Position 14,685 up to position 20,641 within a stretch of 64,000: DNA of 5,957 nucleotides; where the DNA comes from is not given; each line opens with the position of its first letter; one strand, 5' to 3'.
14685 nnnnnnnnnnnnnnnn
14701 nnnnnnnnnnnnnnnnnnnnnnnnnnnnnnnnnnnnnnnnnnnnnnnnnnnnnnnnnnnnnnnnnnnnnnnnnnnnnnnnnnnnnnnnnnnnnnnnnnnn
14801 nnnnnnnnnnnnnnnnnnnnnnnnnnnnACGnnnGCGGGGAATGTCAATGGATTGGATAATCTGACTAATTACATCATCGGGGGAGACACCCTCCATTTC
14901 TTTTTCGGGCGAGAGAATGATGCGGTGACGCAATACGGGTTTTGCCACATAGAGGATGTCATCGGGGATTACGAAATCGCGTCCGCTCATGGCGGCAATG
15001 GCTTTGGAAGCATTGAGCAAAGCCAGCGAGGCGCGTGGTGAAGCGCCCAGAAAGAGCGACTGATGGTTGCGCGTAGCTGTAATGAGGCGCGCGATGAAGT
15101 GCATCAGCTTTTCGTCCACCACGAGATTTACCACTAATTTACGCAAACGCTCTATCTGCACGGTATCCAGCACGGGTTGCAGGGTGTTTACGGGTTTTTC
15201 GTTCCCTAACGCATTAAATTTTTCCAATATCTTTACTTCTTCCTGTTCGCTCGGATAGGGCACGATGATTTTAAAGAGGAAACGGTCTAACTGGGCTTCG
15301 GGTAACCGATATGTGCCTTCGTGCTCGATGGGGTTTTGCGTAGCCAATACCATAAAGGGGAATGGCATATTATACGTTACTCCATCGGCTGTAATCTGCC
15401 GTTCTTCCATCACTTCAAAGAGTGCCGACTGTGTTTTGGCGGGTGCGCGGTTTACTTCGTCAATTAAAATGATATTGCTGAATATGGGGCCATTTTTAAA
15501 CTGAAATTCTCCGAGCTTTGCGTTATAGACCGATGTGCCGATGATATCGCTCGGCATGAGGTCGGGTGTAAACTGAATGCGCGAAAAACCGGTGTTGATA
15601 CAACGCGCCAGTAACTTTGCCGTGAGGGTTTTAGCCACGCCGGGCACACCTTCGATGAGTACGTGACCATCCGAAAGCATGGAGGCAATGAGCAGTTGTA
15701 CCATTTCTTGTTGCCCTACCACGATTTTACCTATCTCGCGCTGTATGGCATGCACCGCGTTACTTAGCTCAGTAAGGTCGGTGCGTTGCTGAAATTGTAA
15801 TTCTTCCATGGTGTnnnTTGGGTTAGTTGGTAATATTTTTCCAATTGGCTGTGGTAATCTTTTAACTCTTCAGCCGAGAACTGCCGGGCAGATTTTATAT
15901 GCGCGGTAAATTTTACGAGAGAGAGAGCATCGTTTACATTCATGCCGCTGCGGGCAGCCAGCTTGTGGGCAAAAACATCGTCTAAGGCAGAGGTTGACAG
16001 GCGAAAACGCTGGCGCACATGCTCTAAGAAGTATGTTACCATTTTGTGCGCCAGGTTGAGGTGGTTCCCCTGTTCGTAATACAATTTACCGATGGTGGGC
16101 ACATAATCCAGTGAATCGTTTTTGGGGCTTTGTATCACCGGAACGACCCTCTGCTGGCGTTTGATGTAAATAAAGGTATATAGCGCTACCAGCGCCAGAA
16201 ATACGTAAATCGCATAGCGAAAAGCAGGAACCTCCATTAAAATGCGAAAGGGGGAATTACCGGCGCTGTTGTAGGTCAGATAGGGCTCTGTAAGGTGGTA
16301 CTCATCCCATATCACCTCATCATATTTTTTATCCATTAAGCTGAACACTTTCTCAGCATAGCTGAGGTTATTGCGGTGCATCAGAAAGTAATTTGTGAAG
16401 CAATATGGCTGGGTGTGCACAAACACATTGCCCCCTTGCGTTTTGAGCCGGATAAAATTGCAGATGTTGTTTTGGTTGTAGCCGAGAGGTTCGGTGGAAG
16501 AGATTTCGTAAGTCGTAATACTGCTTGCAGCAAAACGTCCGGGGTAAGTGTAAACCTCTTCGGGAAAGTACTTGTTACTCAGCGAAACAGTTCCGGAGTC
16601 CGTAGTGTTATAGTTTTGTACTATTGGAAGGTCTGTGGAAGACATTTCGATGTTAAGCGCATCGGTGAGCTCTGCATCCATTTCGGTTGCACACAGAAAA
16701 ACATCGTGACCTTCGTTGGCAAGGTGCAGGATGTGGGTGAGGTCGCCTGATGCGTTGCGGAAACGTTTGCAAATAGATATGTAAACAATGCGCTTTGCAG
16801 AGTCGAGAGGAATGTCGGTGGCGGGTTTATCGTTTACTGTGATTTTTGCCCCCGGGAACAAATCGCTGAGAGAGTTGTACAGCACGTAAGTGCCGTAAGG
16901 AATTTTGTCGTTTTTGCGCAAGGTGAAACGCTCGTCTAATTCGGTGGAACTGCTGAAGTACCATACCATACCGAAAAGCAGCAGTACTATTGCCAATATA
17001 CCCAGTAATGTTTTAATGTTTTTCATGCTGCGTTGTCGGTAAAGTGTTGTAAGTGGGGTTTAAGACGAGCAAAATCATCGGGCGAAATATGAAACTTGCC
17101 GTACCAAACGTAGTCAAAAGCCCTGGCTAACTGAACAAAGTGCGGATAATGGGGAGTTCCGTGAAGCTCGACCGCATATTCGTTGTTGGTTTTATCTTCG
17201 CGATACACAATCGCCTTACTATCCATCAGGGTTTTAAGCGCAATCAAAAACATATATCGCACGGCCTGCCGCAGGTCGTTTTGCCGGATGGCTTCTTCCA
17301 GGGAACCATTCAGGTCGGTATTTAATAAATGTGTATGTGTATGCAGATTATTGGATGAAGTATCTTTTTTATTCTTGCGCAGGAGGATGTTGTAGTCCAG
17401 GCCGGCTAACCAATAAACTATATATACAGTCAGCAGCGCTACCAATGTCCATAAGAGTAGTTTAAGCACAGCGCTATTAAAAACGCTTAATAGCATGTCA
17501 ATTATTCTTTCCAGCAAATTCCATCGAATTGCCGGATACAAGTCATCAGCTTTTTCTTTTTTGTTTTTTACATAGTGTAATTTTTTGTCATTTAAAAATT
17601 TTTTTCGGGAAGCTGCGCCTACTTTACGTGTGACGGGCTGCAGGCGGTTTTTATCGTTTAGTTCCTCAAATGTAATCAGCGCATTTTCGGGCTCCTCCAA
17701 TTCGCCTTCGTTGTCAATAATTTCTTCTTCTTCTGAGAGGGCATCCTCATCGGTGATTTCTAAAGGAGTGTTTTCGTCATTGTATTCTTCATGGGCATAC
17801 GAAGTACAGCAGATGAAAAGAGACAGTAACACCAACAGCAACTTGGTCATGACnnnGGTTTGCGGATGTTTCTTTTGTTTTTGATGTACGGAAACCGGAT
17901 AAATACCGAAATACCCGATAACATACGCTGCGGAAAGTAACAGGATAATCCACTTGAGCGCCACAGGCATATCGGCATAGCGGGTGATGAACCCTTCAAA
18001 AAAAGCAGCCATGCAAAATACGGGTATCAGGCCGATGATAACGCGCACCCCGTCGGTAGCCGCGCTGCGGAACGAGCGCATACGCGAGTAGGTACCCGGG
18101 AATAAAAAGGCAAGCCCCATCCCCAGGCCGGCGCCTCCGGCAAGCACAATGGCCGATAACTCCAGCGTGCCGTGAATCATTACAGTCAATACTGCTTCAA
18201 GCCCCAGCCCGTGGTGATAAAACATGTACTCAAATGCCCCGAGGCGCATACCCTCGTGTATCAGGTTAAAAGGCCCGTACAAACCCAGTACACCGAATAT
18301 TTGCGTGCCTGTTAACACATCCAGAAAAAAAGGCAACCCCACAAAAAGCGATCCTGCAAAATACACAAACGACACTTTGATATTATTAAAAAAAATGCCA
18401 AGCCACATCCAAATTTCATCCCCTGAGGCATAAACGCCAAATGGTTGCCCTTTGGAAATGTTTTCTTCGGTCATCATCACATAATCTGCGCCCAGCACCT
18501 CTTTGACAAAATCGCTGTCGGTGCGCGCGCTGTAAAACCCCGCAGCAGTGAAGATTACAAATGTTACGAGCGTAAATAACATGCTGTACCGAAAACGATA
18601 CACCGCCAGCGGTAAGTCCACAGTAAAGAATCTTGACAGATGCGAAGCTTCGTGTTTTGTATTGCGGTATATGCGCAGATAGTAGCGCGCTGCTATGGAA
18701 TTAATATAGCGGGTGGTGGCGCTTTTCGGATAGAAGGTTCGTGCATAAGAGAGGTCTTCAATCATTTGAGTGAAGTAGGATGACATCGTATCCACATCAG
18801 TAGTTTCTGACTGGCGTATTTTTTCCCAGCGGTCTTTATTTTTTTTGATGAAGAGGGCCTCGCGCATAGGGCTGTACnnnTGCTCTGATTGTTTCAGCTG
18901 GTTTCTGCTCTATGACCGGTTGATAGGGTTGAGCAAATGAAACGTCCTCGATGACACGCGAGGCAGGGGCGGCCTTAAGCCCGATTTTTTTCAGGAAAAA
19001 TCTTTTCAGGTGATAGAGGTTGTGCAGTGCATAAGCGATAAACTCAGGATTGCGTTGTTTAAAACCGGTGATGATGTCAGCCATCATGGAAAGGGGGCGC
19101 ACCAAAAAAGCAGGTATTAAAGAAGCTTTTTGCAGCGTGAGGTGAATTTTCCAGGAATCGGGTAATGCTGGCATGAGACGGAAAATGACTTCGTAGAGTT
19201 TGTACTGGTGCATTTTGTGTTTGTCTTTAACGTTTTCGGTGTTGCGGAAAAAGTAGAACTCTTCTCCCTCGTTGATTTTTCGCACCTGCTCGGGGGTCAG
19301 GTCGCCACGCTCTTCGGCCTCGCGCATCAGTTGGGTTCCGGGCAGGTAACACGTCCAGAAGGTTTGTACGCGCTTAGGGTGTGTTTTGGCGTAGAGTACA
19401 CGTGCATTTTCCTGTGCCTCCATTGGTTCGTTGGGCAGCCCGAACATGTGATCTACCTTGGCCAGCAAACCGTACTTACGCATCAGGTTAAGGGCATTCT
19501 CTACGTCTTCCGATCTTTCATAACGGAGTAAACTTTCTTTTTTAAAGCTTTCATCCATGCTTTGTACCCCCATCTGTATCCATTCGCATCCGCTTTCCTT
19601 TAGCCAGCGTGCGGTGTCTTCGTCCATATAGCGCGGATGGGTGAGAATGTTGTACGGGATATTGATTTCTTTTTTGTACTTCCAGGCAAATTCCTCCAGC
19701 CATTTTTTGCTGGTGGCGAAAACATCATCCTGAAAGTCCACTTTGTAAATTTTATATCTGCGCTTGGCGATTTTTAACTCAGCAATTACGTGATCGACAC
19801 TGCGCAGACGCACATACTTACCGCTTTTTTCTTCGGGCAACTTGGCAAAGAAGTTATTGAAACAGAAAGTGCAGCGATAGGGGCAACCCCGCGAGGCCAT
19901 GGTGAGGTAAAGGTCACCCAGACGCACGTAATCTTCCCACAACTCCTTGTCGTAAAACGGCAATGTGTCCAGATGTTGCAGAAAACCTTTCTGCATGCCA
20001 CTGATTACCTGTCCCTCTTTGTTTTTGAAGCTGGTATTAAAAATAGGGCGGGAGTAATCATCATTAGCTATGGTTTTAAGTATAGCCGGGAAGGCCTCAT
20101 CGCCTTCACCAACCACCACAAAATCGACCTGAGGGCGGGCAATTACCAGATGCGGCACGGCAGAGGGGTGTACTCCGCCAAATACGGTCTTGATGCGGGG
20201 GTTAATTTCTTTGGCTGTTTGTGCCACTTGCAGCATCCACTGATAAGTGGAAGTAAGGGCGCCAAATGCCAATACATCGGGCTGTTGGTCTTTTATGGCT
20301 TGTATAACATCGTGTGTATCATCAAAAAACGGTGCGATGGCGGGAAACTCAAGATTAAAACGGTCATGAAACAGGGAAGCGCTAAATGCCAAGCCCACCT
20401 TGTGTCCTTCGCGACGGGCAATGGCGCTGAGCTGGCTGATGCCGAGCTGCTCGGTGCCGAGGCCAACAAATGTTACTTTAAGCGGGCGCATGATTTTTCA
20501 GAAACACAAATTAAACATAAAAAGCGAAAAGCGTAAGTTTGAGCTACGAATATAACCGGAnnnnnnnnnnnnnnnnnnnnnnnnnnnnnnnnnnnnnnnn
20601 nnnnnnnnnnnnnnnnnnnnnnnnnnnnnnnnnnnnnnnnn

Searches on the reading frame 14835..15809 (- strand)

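Call 10: search_protein_families(library=pfam, proteins=[window:14835-15809:-], max_evalue=0.01)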
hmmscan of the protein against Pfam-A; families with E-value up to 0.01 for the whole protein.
window:14835-15809:- (325 aa): 10 families
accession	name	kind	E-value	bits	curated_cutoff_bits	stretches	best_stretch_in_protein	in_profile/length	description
PF07726.17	AAA_3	-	3.5e-63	211.8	27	1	49-179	1-131/131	ATPase family associated with various cellular activities (AAA)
PF17863.7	AAA_lid_2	-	6.3e-27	93.6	22.7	1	245-317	2-74/74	AAA lid domain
PF07728.20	AAA_5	-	2e-16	60.7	22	1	49-177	1-139/139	AAA domain (dynein-related subfamily)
PF20030.5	bpMoxR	-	1.1e-11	44.7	27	1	19-204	3-187/205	MoxR domain in the MoxR-vWA-beta-propeller ternary systems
PF00493.29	MCM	-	5.2e-07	29.5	23.3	1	42-164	52-175/224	MCM P-loop domain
PF00004.35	AAA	-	1.1e-06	29.6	21.2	1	50-184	1-130/131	ATPase family associated with various cellular activities (AAA)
PF00158.32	Sigma54_activat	-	2.4e-06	27.8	20.2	1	35-159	10-142/168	Sigma-54 interaction domain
PF05496.18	RuvB_N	-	0.00054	20.2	27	1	48-139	34-113/159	Holliday junction DNA helicase RuvB P-loop domain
PF01078.27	Mg_chelatase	-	0.00093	19.1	20.3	0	30-69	5-44/207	Magnesium chelatase, subunit ChlI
PF07724.20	AAA_2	-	0.0076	16.7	27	0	49-140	5-105/166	AAA domain (Cdc48 subfamily)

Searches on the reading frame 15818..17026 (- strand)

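Call 11: search_protein_families(library=pfam, proteins=[window:15818-17026:-], max_evalue=0.01)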
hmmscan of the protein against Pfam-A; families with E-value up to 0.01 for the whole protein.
window:15818-17026:- (403 aa): 1 family
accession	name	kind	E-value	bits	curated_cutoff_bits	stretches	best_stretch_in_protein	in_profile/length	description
PF14258.12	DUF4350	-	5.8e-07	30.4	30.4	1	39-226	2-179/181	Domain of unknown function (DUF4350)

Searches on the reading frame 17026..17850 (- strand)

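Call 11: search_protein_families(library=pfam, proteins=[window:17026-17850:-], max_evalue=0.01)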
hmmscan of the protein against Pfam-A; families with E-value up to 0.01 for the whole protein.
window:17026-17850:- (275 aa): 1 family
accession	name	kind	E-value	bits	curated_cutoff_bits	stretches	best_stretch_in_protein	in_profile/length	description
PF13559.11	DUF4129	-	9.2e-08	32.5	24.8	1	210-263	11-64/69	Domain of unknown function (DUF4129)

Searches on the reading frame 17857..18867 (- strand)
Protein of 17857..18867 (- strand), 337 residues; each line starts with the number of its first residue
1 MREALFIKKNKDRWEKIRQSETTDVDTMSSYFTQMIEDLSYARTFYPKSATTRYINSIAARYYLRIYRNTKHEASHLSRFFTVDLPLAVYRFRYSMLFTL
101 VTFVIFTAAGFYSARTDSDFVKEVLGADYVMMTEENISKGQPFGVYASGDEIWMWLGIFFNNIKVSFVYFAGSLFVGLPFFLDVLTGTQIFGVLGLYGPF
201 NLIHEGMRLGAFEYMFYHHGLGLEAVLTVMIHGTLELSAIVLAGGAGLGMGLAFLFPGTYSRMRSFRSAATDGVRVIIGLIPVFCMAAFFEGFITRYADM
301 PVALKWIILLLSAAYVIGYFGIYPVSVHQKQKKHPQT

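Call 11: search_protein_families(library=pfam, proteins=[window:17857-18867:-], max_evalue=0.01)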
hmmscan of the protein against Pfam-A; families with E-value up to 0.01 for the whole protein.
window:17857-18867:- (337 aa): 1 family
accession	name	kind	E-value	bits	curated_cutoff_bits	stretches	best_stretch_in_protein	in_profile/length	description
PF01944.22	SpoIIM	-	1.5e-26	93.7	26.9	1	100-296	2-163/163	Stage II sporulation protein M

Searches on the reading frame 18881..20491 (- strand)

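Call 11: search_protein_families(library=pfam, proteins=[window:18881-20491:-], max_evalue=0.01)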
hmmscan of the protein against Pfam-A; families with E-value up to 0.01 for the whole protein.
window:18881-20491:- (537 aa): 2 families
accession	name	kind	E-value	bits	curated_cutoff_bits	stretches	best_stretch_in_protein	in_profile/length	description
PF02310.24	B12-binding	-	5e-22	78.4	32.1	1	14-137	13-120/121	B12 binding domain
PF04055.27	Radical_SAM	-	2.1e-19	70.7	29.5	1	200-359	4-158/166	Radical SAM superfamily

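Call 21: search_protein_families(library=ncbifam, proteins=[window:18881-20491:-], max_evalue=0.01)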
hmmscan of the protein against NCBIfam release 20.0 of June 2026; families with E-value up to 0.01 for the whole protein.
window:18881-20491:- (537 aa): 24 families
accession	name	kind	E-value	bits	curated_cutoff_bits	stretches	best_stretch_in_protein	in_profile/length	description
TIGR03471.1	HpnJ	equivalog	5.6e-33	114.5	577.6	1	34-408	37-403/472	hopanoid biosynthesis associated radical SAM protein HpnJ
NF050148.1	rSAM_ApyD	equivalog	1.4e-29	103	750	1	15-366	25-362/645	RiPP biosynthesis radical SAM protein ApyD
TIGR04013.1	B12_SAM_MJ_1487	hypoth_equivalog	2.2e-27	95.9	251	2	62-244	34-194/382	TIGR04013 family B12-binding domain/radical SAM domain-containing protein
TIGR02026.1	BchE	equivalog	6.3e-25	88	481.35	1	61-398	54-393/497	magnesium-protoporphyrin IX monomethyl ester anaerobic oxidative cyclase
NF033712.0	B12_rSAM_KedN5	subfamily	4.5e-24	84.6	700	1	64-448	56-444/624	KedN5 family methylcobalamin-dependent radical SAM C-methyltransferase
TIGR04072.2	rSAM_ladder_B12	equivalog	2.9e-23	82.2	360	1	88-402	85-382/443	lipid biosynthesis B12-binding/radical SAM protein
TIGR03975.1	rSAM_ocin_1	subfamily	3.1e-22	78.8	281.85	1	60-316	118-377/606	RiPP maturation radical SAM C-methyltransferase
NF038361.1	rSAM_Sden_1168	equivalog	9.6e-20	70.6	575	1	64-406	134-487/560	Sden_1168 family B12-binding radical SAM P-methyltransferase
TIGR04479.1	bcpD_PhpK_rSAM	subfamily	6.6e-18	64.4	600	1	124-376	174-417/504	PhpK family radical SAM P-methyltransferase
TIGR04014.1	B12_SAM_MJ_0865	equivalog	2.6e-17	62.8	360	1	64-244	32-203/434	methyl-coenzyme M reductase glutamine C-methyltransferase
TIGR04385.1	B12_rSAM_cofa1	equivalog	4.5e-14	52.5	450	1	93-366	93-360/438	B12 lower ligand biosynthesis radical SAM protein BzaD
TIGR04367.1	HpnR_B12_rSAM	equivalog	1.6e-11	43.4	650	1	57-347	47-330/490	hopanoid C-3 methylase HpnR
TIGR04295.1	B12_rSAM_oligo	hypoth_equivalog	5.9e-11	41.7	400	1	102-316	104-308/422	TIGR04295 family B12-binding domain-containing radical SAM protein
TIGR00538.1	hemN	equivalog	1.9e-10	40.2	324.95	1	203-389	59-249/454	oxygen-independent coproporphyrinogen III oxidase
TIGR04428.1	B12_rSAM_trp_MT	equivalog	9.1e-10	37.5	500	1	187-361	209-389/558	tryptophan 2-C-methyltransferase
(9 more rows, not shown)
